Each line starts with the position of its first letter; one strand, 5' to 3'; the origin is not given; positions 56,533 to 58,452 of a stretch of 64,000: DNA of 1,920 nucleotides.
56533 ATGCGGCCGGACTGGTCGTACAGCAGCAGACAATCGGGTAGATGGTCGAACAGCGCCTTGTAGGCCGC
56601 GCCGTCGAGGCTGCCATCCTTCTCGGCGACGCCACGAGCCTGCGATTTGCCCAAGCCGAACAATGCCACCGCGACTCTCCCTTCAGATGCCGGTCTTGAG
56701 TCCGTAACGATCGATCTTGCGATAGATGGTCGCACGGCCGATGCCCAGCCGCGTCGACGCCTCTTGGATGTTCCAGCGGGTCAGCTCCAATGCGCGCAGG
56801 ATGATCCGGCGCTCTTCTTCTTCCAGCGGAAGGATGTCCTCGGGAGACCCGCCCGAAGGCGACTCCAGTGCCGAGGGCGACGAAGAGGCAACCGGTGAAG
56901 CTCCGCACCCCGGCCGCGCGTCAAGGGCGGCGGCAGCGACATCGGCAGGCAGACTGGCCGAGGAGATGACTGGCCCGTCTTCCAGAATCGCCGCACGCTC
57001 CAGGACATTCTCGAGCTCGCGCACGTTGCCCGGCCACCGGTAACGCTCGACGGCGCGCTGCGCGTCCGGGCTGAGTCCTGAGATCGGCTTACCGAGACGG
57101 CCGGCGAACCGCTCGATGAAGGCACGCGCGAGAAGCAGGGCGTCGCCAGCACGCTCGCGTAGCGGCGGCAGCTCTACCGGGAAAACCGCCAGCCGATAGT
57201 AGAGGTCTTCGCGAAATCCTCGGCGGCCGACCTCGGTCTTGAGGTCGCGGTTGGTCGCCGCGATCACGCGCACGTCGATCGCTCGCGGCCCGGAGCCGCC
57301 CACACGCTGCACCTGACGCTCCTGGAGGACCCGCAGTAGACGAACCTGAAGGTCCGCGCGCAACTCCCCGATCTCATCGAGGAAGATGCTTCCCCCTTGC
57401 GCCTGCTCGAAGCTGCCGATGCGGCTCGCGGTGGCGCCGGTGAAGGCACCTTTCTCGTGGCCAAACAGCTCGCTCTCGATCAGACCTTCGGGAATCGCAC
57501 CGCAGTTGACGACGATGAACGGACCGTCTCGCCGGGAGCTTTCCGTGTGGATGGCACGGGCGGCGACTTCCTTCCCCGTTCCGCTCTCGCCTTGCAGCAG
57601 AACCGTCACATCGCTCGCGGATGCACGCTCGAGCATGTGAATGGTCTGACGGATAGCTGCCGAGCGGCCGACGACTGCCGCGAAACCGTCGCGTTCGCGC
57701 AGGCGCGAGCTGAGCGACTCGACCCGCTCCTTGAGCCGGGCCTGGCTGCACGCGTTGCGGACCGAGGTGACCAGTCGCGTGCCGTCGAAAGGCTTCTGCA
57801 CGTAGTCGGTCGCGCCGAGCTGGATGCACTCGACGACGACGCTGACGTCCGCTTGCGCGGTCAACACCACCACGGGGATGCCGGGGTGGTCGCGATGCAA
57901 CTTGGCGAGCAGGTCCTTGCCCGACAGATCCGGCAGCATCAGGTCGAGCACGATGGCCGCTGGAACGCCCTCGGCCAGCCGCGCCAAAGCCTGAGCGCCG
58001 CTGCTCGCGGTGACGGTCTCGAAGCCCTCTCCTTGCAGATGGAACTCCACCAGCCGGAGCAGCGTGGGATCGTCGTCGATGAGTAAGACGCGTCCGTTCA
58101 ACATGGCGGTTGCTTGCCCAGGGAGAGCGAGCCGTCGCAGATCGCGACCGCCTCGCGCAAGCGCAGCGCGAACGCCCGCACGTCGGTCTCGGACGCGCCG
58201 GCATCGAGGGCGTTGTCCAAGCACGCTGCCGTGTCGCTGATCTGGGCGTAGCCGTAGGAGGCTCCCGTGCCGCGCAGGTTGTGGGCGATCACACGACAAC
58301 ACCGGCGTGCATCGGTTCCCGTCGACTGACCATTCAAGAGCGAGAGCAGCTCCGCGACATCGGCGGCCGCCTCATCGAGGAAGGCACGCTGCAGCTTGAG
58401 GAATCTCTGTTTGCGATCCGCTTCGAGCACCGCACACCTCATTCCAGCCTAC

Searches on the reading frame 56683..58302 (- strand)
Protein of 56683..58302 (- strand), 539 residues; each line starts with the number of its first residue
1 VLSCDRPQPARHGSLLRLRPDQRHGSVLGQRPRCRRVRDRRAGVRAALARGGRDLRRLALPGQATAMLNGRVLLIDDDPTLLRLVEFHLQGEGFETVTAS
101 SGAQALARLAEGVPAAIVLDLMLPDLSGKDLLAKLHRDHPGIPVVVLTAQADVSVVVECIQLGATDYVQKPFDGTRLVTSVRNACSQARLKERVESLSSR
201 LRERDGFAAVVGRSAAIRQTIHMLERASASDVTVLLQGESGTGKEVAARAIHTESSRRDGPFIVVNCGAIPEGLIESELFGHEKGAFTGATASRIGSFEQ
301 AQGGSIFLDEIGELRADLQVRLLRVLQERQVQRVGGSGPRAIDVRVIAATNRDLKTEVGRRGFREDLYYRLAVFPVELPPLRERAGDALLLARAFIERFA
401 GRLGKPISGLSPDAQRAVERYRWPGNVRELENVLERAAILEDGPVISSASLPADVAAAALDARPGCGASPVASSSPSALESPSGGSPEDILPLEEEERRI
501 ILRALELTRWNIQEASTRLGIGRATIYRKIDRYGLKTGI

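Call 5: search_protein_families(library=pfam, proteins=[window:56683-58302:-], max_evalue=0.01)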
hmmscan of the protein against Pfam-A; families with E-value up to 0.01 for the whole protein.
window:56683-58302:- (539 aa): 13 families
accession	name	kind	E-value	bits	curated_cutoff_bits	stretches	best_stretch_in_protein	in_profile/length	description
PF00158.32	Sigma54_activat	-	8.8e-70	234.2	20.2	1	211-376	2-167/168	Sigma-54 interaction domain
PF00072.30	Response_reg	-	4e-27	95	30.2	1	72-181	1-110/111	Response regulator receiver domain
PF25601.1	AAA_lid_14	-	2.6e-24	85.3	27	1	382-459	1-78/87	AAA+ ATPase lid domain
PF14532.12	Sigma54_activ_2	-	3.7e-19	69.8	25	1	211-381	1-138/138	Sigma-54 interaction domain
PF02954.25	HTH_8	-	4.3e-13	49.2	22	1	493-533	2-42/42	Bacterial regulatory protein, Fis family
PF07728.20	AAA_5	-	1.3e-06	28.9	22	1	234-352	2-123/139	AAA domain (dynein-related subfamily)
PF13191.12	AAA_16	-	1.7e-05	25.8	32.6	1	210-327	2-121/167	AAA ATPase domain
PF00004.35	AAA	-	1.8e-05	25.7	21.2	1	234-352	1-110/131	ATPase family associated with various cellular activities (AAA)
PF13384.12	HTH_23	-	4.6e-05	23.5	24.6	1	494-533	3-41/50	Homeodomain-like domain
PF07724.20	AAA_2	-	0.002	18.7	27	1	232-355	4-128/166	AAA domain (Cdc48 subfamily)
PF13518.12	HTH_28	-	0.0075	16.8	25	0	499-533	4-36/52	Helix-turn-helix domain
PF18024.7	HTH_50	-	0.0086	16.2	27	0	494-535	9-49/50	Helix-turn-helix domain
PF20161.5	VpsR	-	0.0092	16.1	23.7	0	88-180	26-119/121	VpsR domain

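Call 20: find_homologous_proteins(query=window:56683-58104:-, max_evalue=1e-30)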
Query window:56683-58104:- (473 aa): 8000 proteins with E <= 1e-30 among 8000 candidates; the best 120 are listed.
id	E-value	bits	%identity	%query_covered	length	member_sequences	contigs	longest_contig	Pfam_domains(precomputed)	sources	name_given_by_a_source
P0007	0.0e+0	1013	100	100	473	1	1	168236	PF00158.33,PF25601.2,PF02954.26,PF00004.36,PF14532.13,PF07728.21,PF00072.31,PF13191.13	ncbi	-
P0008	1.1e-230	784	76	100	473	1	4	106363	PF00158.33,PF25601.2,PF02954.26,PF00004.36,PF14532.13,PF07728.21,PF00072.31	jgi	jgi:DNA-binding NtrC family response regulator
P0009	1.0e-204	699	68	99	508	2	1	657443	PF00158.33,PF13384.13,PF25601.2,PF02954.26,PF14532.13,PF07728.21,PF00072.31,PF01078.28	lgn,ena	-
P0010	2.7e-204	697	68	99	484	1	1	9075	PF00158.33,PF07724.21,PF25601.2,PF02954.26,PF00004.36,PF14532.13,PF07728.21,PF00072.31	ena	-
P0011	8.5e-203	692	68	99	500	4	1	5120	PF00158.33,PF13384.13,PF07724.21,PF25601.2,PF02954.26,PF00004.36,PF14532.13,PF07728.21,PF00072.31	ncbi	-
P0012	3.8e-188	644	67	99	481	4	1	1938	PF00158.33,PF25601.2,PF02954.26,PF00004.36,PF14532.13,PF07728.21,PF00072.31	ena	-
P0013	1.4e-187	642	65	99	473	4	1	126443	PF00158.33,PF25601.2,PF02954.26,PF14532.13,PF07728.21,PF00072.31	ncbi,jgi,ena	-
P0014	1.6e-186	639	66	99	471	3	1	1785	PF00158.33,PF25601.2,PF02954.26,PF14532.13,PF07728.21,PF00072.31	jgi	jgi:DNA-binding NtrC family response regulator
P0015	4.6e-186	637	66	99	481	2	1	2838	PF00158.33,PF25601.2,PF02954.26,PF00004.36,PF14532.13,PF07728.21,PF00072.31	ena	-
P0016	1.1e-185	636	66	99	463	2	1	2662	PF00158.33,PF25601.2,PF02954.26,PF14532.13,PF07728.21,PF00072.31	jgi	jgi:DNA-binding NtrC family response regulator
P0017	1.9e-185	635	65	99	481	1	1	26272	PF00158.33,PF25601.2,PF02954.26,PF00004.36,PF14532.13,PF07728.21,PF00072.31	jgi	jgi:DNA-binding NtrC family response regulator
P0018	2.7e-185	635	65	99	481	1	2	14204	PF00158.33,PF25601.2,PF02954.26,PF00004.36,PF14532.13,PF07728.21,PF00072.31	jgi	jgi:DNA-binding NtrC family response regulator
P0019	3.6e-185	634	64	99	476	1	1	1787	PF00158.33,PF25601.2,PF02954.26,PF14532.13,PF07728.21,PF00072.31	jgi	jgi:DNA-binding NtrC family response regulator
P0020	6.9e-185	633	66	99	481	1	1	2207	PF00158.33,PF25601.2,PF02954.26,PF00004.36,PF14532.13,PF07728.21,PF00072.31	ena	-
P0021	1.8e-184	632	66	100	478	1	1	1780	PF00158.33,PF25601.2,PF02954.26,PF14532.13,PF07728.21,PF00072.31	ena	-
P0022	2.8e-184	631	65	99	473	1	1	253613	PF00158.33,PF25601.2,PF02954.26,PF14532.13,PF07728.21,PF00072.31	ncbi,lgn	-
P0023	8.9e-184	630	63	99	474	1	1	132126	PF00158.33,PF25601.2,PF02954.26,PF14532.13,PF07728.21,PF00072.31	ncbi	-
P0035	2.0e-181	622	63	99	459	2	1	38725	PF00158.33,PF13384.13,PF25601.2,PF02954.26,PF14532.13,PF07728.21,PF00072.31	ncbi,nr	ncbi:MAG: sigma-54-dependent Fis family transcriptional regulator [Planctomycetes bacterium]|nr:sigm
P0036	3.5e-181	621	63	95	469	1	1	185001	PF00158.33,PF25601.2,PF02954.26,PF00004.36,PF14532.13,PF07728.21,PF00072.31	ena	-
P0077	1.6e-169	583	61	98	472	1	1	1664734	PF00158.33,PF13384.13,PF25601.2,PF02954.26,PF14532.13,PF07728.21,PF00072.31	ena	-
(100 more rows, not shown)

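Call 21: find_encoding_contigs(protein=P0007, flank=10000, max_places=2)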
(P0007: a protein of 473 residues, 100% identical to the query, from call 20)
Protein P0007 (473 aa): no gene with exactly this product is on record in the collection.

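Call 22: find_encoding_contigs(protein=P0009, flank=8000, max_places=2)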
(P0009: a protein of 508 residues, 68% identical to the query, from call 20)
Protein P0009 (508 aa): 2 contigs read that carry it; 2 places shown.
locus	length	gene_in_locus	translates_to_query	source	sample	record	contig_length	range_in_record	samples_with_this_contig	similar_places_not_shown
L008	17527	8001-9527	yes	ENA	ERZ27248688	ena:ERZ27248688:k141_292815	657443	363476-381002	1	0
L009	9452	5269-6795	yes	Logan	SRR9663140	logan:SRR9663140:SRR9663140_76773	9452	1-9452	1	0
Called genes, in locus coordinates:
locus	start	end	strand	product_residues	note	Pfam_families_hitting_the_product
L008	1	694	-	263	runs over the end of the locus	PF08241:Methyltransf_11 (weak), PF13649:Methyltransf_25 (weak)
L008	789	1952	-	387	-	PF02771:Acyl-CoA_dh_N, PF02770:Acyl-CoA_dh_M (weak), PF00441:Acyl-CoA_dh_1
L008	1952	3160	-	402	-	PF02771:Acyl-CoA_dh_N, PF02770:Acyl-CoA_dh_M, PF00441:Acyl-CoA_dh_1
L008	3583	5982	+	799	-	PF00089:Trypsin, PF13365:Trypsin_2 (weak)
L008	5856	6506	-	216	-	-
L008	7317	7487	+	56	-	PF04964:Flp_Fap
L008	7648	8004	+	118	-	PF01627:Hpt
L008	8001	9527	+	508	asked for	PF00072:Response_reg, PF00158:Sigma54_activat, PF01078:Mg_chelatase (faint), PF14532:Sigma54_activ_2, PF07728:AAA_5 (weak), PF25601:AAA_lid_14, PF02954:HTH_8, PF13384:HTH_23 (faint)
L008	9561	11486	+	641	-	PF00989:PAS (weak), PF08448:PAS_4, PF13426:PAS_9, PF00989:PAS, PF13426:PAS_9, PF13188:PAS_8, PF00512:HisKA, PF02518:HATPase_c, +3 more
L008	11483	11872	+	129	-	PF00072:Response_reg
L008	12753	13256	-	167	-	PF04306:DUF456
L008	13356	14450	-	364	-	-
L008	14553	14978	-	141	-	PF26512:SOI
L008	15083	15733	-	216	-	PF02798:GST_N (weak), PF13417:GST_N_3, PF13409:GST_N_2, PF00043:GST_C, PF14497:GST_C_3, PF13410:GST_C_2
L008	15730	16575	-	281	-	PF01638:HxlR, PF02036:SCP2 (weak)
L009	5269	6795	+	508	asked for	PF00072:Response_reg, PF00158:Sigma54_activat, PF01078:Mg_chelatase (faint), PF14532:Sigma54_activ_2, PF07728:AAA_5 (weak), PF25601:AAA_lid_14, PF02954:HTH_8, PF13384:HTH_23 (faint)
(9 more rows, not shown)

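Call 23: find_encoding_contigs(protein=P0013, flank=8000, max_places=2)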
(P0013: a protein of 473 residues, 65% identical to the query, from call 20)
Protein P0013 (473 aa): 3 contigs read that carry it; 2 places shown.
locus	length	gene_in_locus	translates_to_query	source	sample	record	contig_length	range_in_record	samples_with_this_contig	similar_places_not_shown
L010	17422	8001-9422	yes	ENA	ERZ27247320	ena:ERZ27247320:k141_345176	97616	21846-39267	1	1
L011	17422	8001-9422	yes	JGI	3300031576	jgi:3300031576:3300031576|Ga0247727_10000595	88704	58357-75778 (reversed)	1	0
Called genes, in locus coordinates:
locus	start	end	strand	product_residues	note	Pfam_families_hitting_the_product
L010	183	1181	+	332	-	PF00296:Bac_luciferase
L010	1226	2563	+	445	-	PF02445:NadA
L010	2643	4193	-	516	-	PF00501:AMP-binding, PF13193:AMP-binding_C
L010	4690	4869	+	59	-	PF04964:Flp_Fap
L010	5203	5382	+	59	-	PF04964:Flp_Fap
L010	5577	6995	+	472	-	PF03007:WS_DGAT_cat, PF06974:WS_DGAT_C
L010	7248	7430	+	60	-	PF04964:Flp_Fap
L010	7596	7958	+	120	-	PF01627:Hpt (weak)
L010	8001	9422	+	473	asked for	PF00072:Response_reg, PF00158:Sigma54_activat, PF14532:Sigma54_activ_2, PF07728:AAA_5 (weak), PF25601:AAA_lid_14, PF02954:HTH_8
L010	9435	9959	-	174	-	PF04306:DUF456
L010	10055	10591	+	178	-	PF02082:Rrf2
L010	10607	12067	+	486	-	PF19295:SufBD_N, PF01458:SUFBD_core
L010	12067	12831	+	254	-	PF00005:ABC_tran, PF02463:SMC_N (weak), PF13304:AAA_21 (faint)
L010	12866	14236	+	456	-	PF19295:SufBD_N, PF01458:SUFBD_core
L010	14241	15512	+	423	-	PF00155:Aminotran_1_2, PF00266:Aminotran_5, PF01041:DegT_DnrJ_EryC1 (weak), PF01212:Beta_elim_lyase (weak), PF01053:Cys_Met_Meta_PP (weak)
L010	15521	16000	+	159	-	PF01592:NifU_N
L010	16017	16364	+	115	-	PF01883:FeS_assembly_P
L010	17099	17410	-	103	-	-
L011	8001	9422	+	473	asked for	PF00072:Response_reg, PF00158:Sigma54_activat, PF14532:Sigma54_activ_2, PF07728:AAA_5 (weak), PF25601:AAA_lid_14, PF02954:HTH_8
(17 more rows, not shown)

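Call 24: find_encoding_contigs(protein=P0022, flank=8000, max_places=2)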
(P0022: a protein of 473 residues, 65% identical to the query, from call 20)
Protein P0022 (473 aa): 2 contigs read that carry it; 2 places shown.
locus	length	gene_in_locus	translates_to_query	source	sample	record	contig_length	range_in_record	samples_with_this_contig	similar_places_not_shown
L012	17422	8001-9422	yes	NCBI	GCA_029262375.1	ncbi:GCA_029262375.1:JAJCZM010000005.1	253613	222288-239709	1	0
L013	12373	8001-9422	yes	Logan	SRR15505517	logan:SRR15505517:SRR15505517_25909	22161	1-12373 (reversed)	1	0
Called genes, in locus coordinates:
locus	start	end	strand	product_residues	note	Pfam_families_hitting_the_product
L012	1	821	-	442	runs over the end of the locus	PF13439:Glyco_transf_4, PF13579:Glyco_trans_4_4 (weak), PF20706:GT4-conflict (faint), PF00534:Glycos_transf_1, PF13692:Glyco_trans_1_4, PF13524:Glyco_trans_1_2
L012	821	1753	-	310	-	PF00535:Glycos_transf_2 (weak)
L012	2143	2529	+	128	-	PF01627:Hpt (weak)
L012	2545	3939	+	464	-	PF00072:Response_reg, PF00158:Sigma54_activat, PF14532:Sigma54_activ_2, PF00004:AAA (weak), PF07728:AAA_5 (weak), PF25601:AAA_lid_14, PF02954:HTH_8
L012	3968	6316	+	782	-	PF00989:PAS, PF08448:PAS_4, PF13188:PAS_8, PF13426:PAS_9, PF00989:PAS, PF13426:PAS_9, PF00512:HisKA, PF02518:HATPase_c, +7 more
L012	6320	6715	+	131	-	PF00072:Response_reg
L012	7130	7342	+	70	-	PF04964:Flp_Fap (weak)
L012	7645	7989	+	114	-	PF01627:Hpt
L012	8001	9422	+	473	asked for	PF00072:Response_reg, PF00158:Sigma54_activat, PF14532:Sigma54_activ_2, PF07728:AAA_5 (weak), PF25601:AAA_lid_14, PF02954:HTH_8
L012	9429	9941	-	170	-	PF04306:DUF456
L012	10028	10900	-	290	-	-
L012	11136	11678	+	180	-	PF02082:Rrf2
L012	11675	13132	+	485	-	PF19295:SufBD_N, PF01458:SUFBD_core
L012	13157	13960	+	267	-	PF00005:ABC_tran, PF02463:SMC_N (faint)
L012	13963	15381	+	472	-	PF19295:SufBD_N, PF01458:SUFBD_core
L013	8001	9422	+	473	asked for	PF00072:Response_reg, PF00158:Sigma54_activat, PF14532:Sigma54_activ_2, PF07728:AAA_5 (weak), PF25601:AAA_lid_14, PF02954:HTH_8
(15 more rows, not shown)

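Call 31: find_encoding_contigs(protein=P0035, flank=10000, max_places=1)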
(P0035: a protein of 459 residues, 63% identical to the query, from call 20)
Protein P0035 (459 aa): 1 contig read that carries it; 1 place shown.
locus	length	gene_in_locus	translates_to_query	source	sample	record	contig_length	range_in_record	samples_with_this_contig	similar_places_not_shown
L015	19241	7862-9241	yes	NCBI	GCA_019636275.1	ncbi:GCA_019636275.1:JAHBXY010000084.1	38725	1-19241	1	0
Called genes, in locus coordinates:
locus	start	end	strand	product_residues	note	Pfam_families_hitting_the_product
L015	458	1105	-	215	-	PF00484:Pro_CA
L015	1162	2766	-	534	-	PF00916:Sulfate_transp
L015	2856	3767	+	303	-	PF00126:HTH_1, PF03466:LysR_substrate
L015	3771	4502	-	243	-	-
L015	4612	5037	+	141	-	-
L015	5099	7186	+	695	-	PF00989:PAS (faint), PF13188:PAS_8 (faint), PF13426:PAS_9 (faint), PF13581:HATPase_c_2 (faint), PF08448:PAS_4 (weak), PF00512:HisKA, PF02518:HATPase_c, PF00072:Response_reg (faint)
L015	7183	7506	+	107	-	PF01627:Hpt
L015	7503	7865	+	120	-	PF00072:Response_reg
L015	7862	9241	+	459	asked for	PF00072:Response_reg, PF00158:Sigma54_activat, PF14532:Sigma54_activ_2, PF07728:AAA_5 (weak), PF25601:AAA_lid_14, PF02954:HTH_8, PF13384:HTH_23 (weak)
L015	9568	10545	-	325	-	PF01544:CorA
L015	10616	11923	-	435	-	-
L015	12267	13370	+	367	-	PF00154:RecA_N, PF06745:ATPase (weak), PF08423:Rad51, PF27531:MT3502_N (weak), PF21096:RecA_C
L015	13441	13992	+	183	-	-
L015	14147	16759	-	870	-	-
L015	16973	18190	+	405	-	PF13646:HEAT_2 (faint)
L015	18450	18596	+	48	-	-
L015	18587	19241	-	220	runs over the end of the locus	-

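Call 32: find_encoding_contigs(protein=P0077, flank=10000, max_places=1)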
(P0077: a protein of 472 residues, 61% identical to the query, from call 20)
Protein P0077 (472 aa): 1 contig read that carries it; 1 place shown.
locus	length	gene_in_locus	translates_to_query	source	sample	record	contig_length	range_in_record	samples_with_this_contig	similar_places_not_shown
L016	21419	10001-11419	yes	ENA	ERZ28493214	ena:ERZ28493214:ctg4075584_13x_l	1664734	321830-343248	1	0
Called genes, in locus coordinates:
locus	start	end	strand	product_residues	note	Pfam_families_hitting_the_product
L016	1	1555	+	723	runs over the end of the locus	-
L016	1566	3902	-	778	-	PF13757:VIT_2 (weak), PF08487:VIT, PF00092:VWA, PF13519:VWA_2, PF13768:VWA_3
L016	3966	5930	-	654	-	PF16177:ACAS_N, PF00501:AMP-binding, PF13193:AMP-binding_C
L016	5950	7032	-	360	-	-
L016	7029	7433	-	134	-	PF01878:EVE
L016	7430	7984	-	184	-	PF04463:2-thiour_desulf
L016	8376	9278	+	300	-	PF01370:Epimerase, PF13460:NAD_binding_10 (weak), PF08338:DUF1731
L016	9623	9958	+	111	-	PF01627:Hpt (weak)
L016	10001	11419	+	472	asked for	PF00072:Response_reg, PF00158:Sigma54_activat, PF14532:Sigma54_activ_2, PF07728:AAA_5 (weak), PF25601:AAA_lid_14, PF02954:HTH_8, PF13384:HTH_23 (weak)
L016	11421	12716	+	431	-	PF02646:RmuC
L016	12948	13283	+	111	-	-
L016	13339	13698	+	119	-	-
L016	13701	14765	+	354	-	-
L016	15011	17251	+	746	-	PF13517:FG-GAP_3 (faint), PF23727:Beta-prop_FAM234A_B (faint), PF01839:FG-GAP (weak), PF02985:HEAT (faint), PF13646:HEAT_2 (weak), PF12717:Cnd1 (faint)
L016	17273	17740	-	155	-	-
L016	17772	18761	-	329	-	PF00493:MCM (faint), PF20030:bpMoxR, PF00004:AAA (weak), PF07726:AAA_3, PF07728:AAA_5, PF17863:AAA_lid_2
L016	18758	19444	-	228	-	PF01026:TatD_DNase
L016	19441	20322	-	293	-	-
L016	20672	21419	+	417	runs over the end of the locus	PF07969:Amidohydro_3 (faint), PF01979:Amidohydro_1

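Call 74: search_protein_families(library=ncbifam, proteins=[window:56683-58104:-], max_evalue=0.00001)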
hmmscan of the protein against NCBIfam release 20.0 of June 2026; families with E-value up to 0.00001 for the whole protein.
window:56683-58104:- (473 aa): 102 families (the best 25 are shown)
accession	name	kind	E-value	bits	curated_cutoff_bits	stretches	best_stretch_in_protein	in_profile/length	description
TIGR01818.1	ntrC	equivalog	1.8e-127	425.9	558.6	1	6-465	1-461/463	nitrogen regulation protein NR(I)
NF008469.0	PRK11361.1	equivalog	2.2e-121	405.8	714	1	5-470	6-457/461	acetoacetate metabolism transcriptional regulator AtoC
TIGR02915.1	PEP_resp_reg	equivalog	1.1e-119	400.3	502.6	1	6-387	1-384/445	PEP-CTERM-box response regulator transcription factor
NF041946.1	LuxO_transreg_Vib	equivalog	9.3e-116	387.3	800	1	18-467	11-460/463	quorum-sensing sigma-54 dependent transcriptional regulator LuxO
NF008176.1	PRK10923.1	equivalog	3.1e-109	365.7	620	1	1-469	1-468/469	nitrogen regulation protein NR(I)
NF007689.0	PRK10365.1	equivalog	2.5e-108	362.7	760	1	6-466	8-441/441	sigma-54-dependent response regulator transcription factor ZraR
TIGR01817.1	nifA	equivalog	1.5e-104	350.7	528.85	1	124-456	176-516/534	nif-specific transcriptional activator NifA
NF011695.0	PRK15115.1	equivalog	8.4e-103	344.5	763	1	5-384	8-377/445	two-component system response regulator GlrR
NF003451.0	PRK05022.1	equivalog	5.4e-100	335.5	476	1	123-470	167-511/512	nitric oxide reductase transcriptional regulator NorR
NF050807.1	TransRegFlbDCaul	equivalog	6.3e-100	335.2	750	1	29-468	26-439/454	sigma-54-dependent transcriptional regulator FlbD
NF041552.1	TF_PrdR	equivalog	8.1e-100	334.8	795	1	76-468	198-577/577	sigma-54 dependent transcriptional regulator PrdR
NF051870.1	NAssimRespRegNtrX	equivalog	1.3e-96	324.2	600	1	6-394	4-390/452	nitrogen assimilation response regulator NtrX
NF038308.1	RNA_repair_RtcR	equivalog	1e-93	315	650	1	74-468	110-517/530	RNA repair transcriptional activator RtcR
NF041906.1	V4R_TF_MobR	exception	2.5e-92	310.1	999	1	123-464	213-541/544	phenol degradation transcriptional regulator MobR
NF011958.0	PRK15429.1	equivalog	2.8e-88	297.2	830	1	123-469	355-686/692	formate hydrogenlyase transcriptional activator FlhA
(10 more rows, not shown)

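Call 80: find_encoding_contigs(protein=P0023, flank=6000, max_places=1)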
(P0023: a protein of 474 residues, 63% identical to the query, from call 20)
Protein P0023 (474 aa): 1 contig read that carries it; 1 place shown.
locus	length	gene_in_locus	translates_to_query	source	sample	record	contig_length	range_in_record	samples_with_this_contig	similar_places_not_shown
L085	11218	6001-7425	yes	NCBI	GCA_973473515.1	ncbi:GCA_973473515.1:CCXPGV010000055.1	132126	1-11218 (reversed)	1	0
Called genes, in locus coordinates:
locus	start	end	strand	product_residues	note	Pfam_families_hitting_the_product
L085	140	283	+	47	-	-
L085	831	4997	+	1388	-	PF01339:CheB_methylest, PF03705:CheR_N, PF01739:CheR, PF13596:PAS_10, PF08448:PAS_4, PF00512:HisKA, PF02518:HATPase_c, PF00072:Response_reg, +3 more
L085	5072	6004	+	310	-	PF01627:Hpt (weak), PF00072:Response_reg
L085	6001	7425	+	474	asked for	PF00072:Response_reg, PF00158:Sigma54_activat, PF14532:Sigma54_activ_2, PF07728:AAA_5 (weak), PF25601:AAA_lid_14, PF02954:HTH_8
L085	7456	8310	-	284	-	PF00072:Response_reg, PF01627:Hpt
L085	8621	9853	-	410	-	PF07690:MFS_1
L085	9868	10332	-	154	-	PF09828:ChrB_C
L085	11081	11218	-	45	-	?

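Call 81: find_encoding_contigs(protein=P0036, flank=6000, max_places=1)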
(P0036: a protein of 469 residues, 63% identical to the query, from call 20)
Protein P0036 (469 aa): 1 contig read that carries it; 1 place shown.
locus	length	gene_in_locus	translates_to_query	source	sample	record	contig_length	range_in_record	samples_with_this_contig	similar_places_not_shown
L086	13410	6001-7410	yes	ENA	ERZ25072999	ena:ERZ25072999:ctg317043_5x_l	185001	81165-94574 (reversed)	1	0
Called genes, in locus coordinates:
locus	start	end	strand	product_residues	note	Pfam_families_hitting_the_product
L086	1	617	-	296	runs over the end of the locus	-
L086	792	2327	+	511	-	PF00171:Aldedh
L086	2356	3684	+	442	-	PF02445:NadA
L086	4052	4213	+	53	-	PF04964:Flp_Fap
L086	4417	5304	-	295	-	-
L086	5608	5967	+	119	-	PF01627:Hpt (weak)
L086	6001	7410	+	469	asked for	PF00072:Response_reg, PF00158:Sigma54_activat, PF14532:Sigma54_activ_2, PF00004:AAA (weak), PF07728:AAA_5 (weak), PF25601:AAA_lid_14, PF02954:HTH_8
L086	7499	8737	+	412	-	PF00144:Beta-lactamase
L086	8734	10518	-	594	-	PF00501:AMP-binding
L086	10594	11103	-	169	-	PF04306:DUF456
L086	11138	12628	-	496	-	PF03007:WS_DGAT_cat, PF06974:WS_DGAT_C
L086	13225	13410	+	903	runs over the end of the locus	-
